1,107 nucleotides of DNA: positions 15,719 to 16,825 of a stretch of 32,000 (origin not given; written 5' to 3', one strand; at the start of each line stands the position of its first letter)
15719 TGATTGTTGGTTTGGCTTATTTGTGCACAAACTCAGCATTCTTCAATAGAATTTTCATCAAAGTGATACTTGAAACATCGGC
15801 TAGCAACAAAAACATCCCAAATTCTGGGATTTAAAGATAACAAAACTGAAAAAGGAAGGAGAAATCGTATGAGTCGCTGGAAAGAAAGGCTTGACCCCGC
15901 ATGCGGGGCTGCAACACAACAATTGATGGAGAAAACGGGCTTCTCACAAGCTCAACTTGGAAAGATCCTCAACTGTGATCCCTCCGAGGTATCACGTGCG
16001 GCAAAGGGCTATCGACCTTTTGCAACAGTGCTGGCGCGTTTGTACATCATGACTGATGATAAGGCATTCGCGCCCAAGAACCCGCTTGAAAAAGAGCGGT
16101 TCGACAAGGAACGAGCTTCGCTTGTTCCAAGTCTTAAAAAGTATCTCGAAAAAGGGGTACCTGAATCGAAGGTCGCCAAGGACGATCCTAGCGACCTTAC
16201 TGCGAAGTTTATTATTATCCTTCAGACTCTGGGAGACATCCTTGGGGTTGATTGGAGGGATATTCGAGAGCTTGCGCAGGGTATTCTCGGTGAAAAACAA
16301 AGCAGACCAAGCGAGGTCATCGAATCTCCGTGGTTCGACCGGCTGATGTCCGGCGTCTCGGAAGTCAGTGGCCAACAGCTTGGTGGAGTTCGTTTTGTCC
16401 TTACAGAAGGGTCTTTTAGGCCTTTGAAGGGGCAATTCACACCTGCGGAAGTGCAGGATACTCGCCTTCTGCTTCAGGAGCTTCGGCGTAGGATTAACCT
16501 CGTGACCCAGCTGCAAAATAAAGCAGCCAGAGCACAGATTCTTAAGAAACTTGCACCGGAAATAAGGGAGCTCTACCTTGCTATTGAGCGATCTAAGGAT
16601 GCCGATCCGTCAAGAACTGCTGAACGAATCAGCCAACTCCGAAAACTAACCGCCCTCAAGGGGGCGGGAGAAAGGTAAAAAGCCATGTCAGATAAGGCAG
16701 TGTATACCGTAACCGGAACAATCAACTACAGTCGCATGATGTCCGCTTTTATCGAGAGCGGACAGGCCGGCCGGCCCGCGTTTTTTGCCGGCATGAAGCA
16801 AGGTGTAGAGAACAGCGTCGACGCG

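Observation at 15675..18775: Self-contained foreign operon: XRE-like HTH protein plus an atypical MutL/MORC-type GHKL ATPase with tandem beta-rich repeats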

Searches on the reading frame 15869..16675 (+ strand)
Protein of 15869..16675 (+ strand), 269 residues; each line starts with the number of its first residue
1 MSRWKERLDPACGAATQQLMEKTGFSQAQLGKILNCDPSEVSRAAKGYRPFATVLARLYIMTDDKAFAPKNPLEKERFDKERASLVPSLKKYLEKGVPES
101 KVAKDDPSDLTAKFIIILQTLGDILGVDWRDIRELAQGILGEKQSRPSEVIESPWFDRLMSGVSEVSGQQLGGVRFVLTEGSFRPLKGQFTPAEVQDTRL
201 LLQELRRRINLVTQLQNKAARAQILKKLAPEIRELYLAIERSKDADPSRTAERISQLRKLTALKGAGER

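Call 8: search_protein_families(library=pfam, proteins=[window:15869-16675:+], max_evalue=1)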
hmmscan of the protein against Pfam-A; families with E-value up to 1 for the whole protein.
window:15869-16675:+ (269 aa): 5 families
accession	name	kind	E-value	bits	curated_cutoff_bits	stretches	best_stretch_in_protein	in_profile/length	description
PF13560.12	HTH_31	-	0.0019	18.9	27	1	17-58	7-50/64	Helix-turn-helix domain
PF22233.2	PhyR_sigma-like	-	0.019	15.2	27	1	24-43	19-38/50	Response regulator PhyR, sigma-like domain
PF13744.12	HTH_37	-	0.019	15.2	27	1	15-47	22-54/80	Helix-turn-helix domain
PF13443.12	HTH_26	-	0.032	14.9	22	1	16-43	13-40/63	Cro/C1-type HTH DNA-binding domain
PF01381.28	HTH_3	-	0.043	14.3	23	1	18-50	3-36/55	Helix-turn-helix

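Call 9: search_protein_families(library=padloc, proteins=[window:15869-16675:+], max_evalue=1)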
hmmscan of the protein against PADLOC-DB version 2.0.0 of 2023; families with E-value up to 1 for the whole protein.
window:15869-16675:+ (269 aa): 1 family
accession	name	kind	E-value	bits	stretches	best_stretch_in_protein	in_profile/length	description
PDLC04760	PDC-M64C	-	0.022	13.1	1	17-49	32-64/93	-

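Call 10: search_protein_families(library=ncbifam, proteins=[window:15869-16675:+], max_evalue=1)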
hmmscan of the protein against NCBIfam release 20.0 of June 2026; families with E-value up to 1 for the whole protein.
window:15869-16675:+ (269 aa): 0 families

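Call 67: search_solved_structures(query=A5, max_evalue=10)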
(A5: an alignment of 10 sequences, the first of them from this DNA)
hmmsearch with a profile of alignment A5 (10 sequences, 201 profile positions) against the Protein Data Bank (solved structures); distinct sequences matched with E-value up to 10: 12.
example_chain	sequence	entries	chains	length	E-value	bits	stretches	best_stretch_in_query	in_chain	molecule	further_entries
6zvi_T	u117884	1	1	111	0.11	15.3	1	5-51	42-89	MBF1 isoform 1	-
7nrd_Sh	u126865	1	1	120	0.11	15.2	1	5-51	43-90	Multiprotein-bridging factor 1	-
9f9s_CN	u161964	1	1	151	0.14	14.9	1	5-51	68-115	Multiprotein-bridging factor 1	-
2b5a_A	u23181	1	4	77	0.2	14.4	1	14-56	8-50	C.BclI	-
2kpj_A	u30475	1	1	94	0.22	14.3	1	9-75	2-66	SOS-response transcriptional repressor, LexA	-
9f3k_A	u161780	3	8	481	0.34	13.6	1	86-131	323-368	Glucokinase-1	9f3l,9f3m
9f3i_A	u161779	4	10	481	0.37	13.5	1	86-131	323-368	Glucokinase-1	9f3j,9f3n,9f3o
6r2n_A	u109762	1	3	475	0.39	13.5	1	86-131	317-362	Glucokinase-1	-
8tac_A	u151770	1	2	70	0.64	12.8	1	21-59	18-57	DBP48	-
1utx_A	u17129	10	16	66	0.66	12.7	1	24-72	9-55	CYLR2 | cytolysin regulator 2 | PUTATIVE TRANSCRIPTION REGULATOR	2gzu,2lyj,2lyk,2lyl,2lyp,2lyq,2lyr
3op9_A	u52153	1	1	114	1.2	11.9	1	14-54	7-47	Pli0006 protein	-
2p5t_A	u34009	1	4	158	1.3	11.8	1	21-61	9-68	Putative transcriptional regulator PezA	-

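Call 68: search_protein_families(library=pfam, alignment_id=A5, max_evalue=0.1)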
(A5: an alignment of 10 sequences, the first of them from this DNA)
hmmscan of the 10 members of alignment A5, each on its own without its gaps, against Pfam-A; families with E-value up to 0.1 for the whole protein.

A. member 1, seq(269 aa): 5 families
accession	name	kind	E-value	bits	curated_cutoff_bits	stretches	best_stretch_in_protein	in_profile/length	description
PF13560.12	HTH_31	-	0.0019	18.9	27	1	17-58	7-50/64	Helix-turn-helix domain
PF22233.2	PhyR_sigma-like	-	0.019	15.2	27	0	24-43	19-38/50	Response regulator PhyR, sigma-like domain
PF13744.12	HTH_37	-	0.019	15.2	27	0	15-47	22-54/80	Helix-turn-helix domain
PF13443.12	HTH_26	-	0.032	14.9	22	0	16-43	13-40/63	Cro/C1-type HTH DNA-binding domain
PF01381.28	HTH_3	-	0.043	14.3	23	0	18-50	3-36/55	Helix-turn-helix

B. families by the number of members that match (of 10 scanned): 6 families
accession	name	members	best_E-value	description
PF13560.12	HTH_31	1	0.0019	Helix-turn-helix domain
PF22233.2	PhyR_sigma-like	1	0.019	Response regulator PhyR, sigma-like domain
PF13744.12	HTH_37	1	0.019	Helix-turn-helix domain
PF19491.4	DUF6026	1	0.019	Family of unknown function (DUF6026)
PF13443.12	HTH_26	1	0.032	Cro/C1-type HTH DNA-binding domain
PF01381.28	HTH_3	1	0.043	Helix-turn-helix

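Call 89: search_protein_families(library=phrogs, proteins=[window:15869-16675:+], max_evalue=0.01)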
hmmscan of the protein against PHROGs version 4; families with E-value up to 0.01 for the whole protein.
window:15869-16675:+ (269 aa): 0 families
